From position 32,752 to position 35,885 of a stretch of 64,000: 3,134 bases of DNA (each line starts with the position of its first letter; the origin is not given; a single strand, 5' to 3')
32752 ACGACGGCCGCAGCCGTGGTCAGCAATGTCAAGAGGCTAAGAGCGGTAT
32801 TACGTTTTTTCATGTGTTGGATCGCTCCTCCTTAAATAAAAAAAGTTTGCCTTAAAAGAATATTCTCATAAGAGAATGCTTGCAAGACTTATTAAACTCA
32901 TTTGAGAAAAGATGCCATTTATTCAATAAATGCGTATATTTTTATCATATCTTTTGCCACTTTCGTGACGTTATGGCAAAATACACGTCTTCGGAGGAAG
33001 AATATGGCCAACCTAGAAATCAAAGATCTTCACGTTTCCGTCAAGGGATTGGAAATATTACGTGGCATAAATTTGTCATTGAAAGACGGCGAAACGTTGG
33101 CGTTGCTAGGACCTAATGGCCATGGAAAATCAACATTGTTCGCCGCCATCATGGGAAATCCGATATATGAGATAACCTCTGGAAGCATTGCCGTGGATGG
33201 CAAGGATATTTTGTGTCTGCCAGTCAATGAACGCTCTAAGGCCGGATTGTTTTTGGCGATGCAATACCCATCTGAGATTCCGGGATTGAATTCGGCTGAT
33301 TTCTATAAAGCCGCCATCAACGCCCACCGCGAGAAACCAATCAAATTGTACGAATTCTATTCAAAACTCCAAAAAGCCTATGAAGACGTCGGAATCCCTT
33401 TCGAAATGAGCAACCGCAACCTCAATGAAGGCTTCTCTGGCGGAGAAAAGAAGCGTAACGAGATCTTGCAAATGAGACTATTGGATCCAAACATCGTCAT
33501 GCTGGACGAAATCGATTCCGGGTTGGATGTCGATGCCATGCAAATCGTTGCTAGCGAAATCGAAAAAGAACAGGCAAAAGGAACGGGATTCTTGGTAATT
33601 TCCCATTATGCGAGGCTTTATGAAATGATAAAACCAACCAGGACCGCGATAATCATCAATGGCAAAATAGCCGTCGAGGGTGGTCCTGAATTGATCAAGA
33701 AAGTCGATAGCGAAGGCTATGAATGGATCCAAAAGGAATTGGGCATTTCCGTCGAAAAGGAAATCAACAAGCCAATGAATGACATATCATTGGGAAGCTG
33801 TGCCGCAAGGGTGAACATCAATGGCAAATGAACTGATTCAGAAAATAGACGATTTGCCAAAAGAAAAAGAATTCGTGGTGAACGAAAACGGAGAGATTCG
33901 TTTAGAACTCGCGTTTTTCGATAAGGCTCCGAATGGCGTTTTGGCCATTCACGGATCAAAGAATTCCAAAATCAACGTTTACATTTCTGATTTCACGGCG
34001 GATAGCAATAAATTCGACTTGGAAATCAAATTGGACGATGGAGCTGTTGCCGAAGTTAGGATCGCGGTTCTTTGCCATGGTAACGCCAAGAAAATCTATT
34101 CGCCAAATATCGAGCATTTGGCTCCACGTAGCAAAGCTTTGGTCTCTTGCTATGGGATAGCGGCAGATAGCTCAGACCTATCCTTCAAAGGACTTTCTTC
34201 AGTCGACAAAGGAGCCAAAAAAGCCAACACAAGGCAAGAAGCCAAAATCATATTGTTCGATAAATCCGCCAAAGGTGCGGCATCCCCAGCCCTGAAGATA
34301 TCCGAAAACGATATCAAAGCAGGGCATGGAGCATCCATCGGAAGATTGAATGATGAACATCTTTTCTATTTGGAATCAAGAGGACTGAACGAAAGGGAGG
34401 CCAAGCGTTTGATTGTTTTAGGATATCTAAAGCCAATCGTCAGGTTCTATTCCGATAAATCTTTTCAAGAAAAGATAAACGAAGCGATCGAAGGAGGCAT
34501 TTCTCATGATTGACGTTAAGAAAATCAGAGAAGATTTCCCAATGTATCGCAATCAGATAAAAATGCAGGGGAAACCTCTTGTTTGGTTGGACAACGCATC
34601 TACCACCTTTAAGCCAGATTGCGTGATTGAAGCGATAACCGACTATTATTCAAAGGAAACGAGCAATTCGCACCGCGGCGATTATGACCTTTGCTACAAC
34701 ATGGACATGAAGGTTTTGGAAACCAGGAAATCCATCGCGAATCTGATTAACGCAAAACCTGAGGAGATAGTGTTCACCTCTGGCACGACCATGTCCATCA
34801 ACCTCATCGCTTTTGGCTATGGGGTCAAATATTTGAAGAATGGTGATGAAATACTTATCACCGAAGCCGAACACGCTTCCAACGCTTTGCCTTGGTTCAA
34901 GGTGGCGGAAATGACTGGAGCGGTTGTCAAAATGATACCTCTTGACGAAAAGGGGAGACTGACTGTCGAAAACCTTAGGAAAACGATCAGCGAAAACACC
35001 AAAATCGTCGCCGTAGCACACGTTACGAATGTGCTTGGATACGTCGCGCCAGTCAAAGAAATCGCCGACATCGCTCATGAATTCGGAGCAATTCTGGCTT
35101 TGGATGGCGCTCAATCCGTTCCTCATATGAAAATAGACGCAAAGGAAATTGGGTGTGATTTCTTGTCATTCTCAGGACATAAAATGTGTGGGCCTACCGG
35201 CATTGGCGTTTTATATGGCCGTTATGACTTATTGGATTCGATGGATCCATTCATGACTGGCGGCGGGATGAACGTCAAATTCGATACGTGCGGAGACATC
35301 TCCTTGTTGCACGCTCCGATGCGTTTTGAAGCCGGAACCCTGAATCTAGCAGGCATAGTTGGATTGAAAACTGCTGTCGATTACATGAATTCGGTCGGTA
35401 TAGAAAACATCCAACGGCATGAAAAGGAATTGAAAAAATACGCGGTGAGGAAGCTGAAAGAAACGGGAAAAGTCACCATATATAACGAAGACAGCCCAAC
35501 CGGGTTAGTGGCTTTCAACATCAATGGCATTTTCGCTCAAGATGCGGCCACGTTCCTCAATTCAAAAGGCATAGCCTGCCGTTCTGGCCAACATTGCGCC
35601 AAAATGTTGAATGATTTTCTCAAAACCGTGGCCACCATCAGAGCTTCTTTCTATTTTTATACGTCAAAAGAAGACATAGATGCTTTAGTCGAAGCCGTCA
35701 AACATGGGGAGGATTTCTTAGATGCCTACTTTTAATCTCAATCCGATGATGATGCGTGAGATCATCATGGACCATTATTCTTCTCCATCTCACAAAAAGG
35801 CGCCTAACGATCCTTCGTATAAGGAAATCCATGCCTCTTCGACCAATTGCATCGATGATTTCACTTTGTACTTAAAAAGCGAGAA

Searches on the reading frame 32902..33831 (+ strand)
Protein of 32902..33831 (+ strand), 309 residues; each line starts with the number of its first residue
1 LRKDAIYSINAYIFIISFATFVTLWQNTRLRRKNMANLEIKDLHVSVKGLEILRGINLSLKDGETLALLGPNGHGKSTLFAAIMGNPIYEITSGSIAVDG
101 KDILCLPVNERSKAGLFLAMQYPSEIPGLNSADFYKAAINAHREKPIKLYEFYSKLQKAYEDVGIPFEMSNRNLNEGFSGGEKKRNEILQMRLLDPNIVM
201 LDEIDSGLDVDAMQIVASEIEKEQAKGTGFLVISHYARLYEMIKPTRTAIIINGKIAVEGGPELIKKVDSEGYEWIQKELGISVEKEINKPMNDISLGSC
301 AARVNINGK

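Call 83: search_protein_families(library=pfam, proteins=[window:32902-33831:+], max_evalue=0.0001)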
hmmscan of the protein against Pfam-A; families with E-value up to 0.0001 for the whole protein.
window:32902-33831:+ (309 aa): 3 families
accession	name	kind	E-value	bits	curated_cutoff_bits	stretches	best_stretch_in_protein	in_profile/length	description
PF00005.33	ABC_tran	-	7.8e-21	75.6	25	1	53-203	1-134/137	ABC transporter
PF02463.25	SMC_N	-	7.1e-09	35.8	40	1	179-242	138-204/220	RecF/RecN/SMC N terminal domain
PF13304.12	AAA_21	-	3e-06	28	27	0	146-235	179-298/304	AAA domain, putative AbiEii toxin, Type IV TA system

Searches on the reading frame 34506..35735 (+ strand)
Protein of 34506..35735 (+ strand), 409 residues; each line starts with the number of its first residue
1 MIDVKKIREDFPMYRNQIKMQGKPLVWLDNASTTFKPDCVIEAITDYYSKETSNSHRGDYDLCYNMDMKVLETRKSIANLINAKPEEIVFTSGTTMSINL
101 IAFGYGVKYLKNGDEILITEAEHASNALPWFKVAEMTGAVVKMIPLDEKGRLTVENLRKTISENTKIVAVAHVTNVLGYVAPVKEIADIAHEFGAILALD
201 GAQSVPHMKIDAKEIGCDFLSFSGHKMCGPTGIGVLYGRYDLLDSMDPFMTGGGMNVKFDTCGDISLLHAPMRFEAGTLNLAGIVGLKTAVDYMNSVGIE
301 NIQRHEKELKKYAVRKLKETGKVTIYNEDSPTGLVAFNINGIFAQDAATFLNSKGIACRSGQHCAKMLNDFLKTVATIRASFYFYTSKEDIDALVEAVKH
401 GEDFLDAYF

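Call 83: search_protein_families(library=pfam, proteins=[window:34506-35735:+], max_evalue=0.0001)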
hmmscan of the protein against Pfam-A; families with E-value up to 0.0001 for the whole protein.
window:34506-35735:+ (409 aa): 5 families
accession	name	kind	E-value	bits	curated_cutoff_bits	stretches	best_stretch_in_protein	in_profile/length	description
PF00266.25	Aminotran_5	-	3e-131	438.2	21.5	1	26-394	1-371/371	Aminotransferase class-V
PF00155.27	Aminotran_1_2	-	2.8e-10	40.4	19.7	1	36-201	18-186/361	Aminotransferase class I and II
PF01212.27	Beta_elim_lyase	-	5.6e-10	39.4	27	1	57-301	23-215/288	Beta-eliminating lyase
PF01053.26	Cys_Met_Meta_PP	-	2.7e-09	36.5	27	1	33-226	26-198/381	Cys/Met metabolism PLP-dependent enzyme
PF01041.23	DegT_DnrJ_EryC1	-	2.3e-07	30.8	19.8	1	78-216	34-160/360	DegT/DnrJ/EryC1/StrS aminotransferase family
